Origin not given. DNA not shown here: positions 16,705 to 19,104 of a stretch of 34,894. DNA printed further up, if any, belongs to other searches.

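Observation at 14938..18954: ABC exporter with C39-like domain co-operonic with an NfeD-like/SPFH (flotillin-like) pair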

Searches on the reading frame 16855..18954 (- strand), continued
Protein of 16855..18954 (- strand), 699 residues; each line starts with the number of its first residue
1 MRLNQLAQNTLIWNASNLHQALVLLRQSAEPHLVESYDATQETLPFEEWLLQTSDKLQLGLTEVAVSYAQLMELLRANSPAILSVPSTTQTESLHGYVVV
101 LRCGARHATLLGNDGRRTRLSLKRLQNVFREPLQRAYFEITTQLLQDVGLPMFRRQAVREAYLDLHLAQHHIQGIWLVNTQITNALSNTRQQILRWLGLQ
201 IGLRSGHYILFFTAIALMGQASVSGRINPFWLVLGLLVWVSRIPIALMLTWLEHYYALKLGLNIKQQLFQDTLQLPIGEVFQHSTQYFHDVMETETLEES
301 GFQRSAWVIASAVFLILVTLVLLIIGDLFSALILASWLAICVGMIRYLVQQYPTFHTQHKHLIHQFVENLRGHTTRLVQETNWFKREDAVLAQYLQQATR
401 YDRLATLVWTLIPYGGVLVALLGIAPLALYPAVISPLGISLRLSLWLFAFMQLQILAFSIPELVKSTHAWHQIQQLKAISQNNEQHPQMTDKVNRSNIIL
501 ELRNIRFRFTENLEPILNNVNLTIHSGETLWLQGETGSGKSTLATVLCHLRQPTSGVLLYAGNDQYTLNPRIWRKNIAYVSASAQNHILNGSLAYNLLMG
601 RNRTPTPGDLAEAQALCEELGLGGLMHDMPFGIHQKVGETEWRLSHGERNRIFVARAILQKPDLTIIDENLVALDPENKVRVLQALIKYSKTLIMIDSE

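Call 84: fold_search(model_id=the predicted structure, library=pdb)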
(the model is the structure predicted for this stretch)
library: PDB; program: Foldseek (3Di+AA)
matches with E <= 10: 1415; with E <= 0.001: 1125
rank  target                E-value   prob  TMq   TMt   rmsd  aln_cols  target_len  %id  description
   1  9azl_A                2.9e-22  1.00  0.38  0.38  19.6       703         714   19  Cryo-EM structure of the ABC transporter PCAT1 bound with MgADP class1 (released 2024-10-30)
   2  6v9z_A                1.5e-21  1.00  0.38  0.37  20.1       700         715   20  Cryo-EM structure of PCAT1 bound to its CtA peptide substrate (released 2020-01-22)
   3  8vp5_B                2.7e-21  1.00  0.37  0.37  20.8       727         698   19  Cryo-EM structure of the ABC transporter PCAT1 bound with ADP and Substrate (released 2024-10-30)
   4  7ph3_A                5.3e-21  1.00  0.42  0.49  12.3       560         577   22  AMP-PNP bound nanodisc reconstituted MsbA with nanobodies, spin-labeled at position A60C (released 2022-08-24)
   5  8dck_A                6.8e-21  1.00  0.42  0.43  25.9       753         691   18  Structure of hemolysin A secretion system HlyB/D complex, ATP-bound (released 2022-09-14)
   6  7t54_A                8.4e-21  1.00  0.40  0.40  21.8       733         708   18  Cryo-EM structure of ATP-bound PCAT1 in the outward-facing conformation (released 2022-02-02)
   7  7sgr_A                1.1e-20  1.00  0.39  0.39  27.7       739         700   19  Structure of hemolysin A secretion system HlyB/D complex (released 2022-09-14)
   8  8tso_A                1.4e-20  1.00  0.44  0.52  11.6       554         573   22  KDL bound, nucleotide-free MsbA in open, outward-facing conformation (released 2024-06-19)
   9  8vp5_A                2.1e-20  1.00  0.36  0.36  20.8       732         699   18  Cryo-EM structure of the ABC transporter PCAT1 bound with ADP and Substrate (released 2024-10-30)
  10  8dmm_A                2.4e-20  1.00  0.44  0.51  11.6       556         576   21  Structure of the vanadate-trapped MsbA bound to KDL (released 2022-12-14)
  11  4ry2_B                2.7e-20  1.00  0.42  0.42  19.8       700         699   19  Crystal structure of the peptidase-containing ABC transporter PCAT1 (released 2015-07-22)
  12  4ry2_A                2.8e-20  1.00  0.38  0.38  19.4       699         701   20  Crystal structure of the peptidase-containing ABC transporter PCAT1 (released 2015-07-22)
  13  8vox_A                7.9e-20  1.00  0.46  0.55   9.0       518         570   20  Cryo-EM structure of the ABC transporter PCAT1 cysteine-free core bound with MgADP (released 2024-10-30)
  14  2hyd_A                8.7e-20  1.00  0.45  0.53   9.1       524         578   19  Multidrug ABC transporter SAV1866 (released 2006-09-05)
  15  8vpb_A                9.2e-20  1.00  0.38  0.38  20.1       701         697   18  Cryo-EM structure of the ABC transporter PCAT1 bound with MgADP_Class_2 (released 2024-10-30)
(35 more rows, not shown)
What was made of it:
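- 16855..18954 (-): ABC2: the 699-aa second half of a heterodimeric PCAT/HlyB-type ABC exporter. It has a C39-like N-domain, six TM helices and an NBD that ends at the H-loop. Foldseek top hits are PCAT1 and HlyB over about 700 columns (call 84).
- On Peptidase-containing ABC transporter (PCAT): Foldseek top hits are PCAT1 and HlyB, on a low-confidence model (call 84).
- Closest known: HlyB/HlyD type I secretion. Same: HlyB is among the top fold hits (call 84).
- Checked: Foldseek aligns the whole model (low confidence, mean pLDDT 65) over about 700 columns to PCAT1 and HlyB (call 84).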
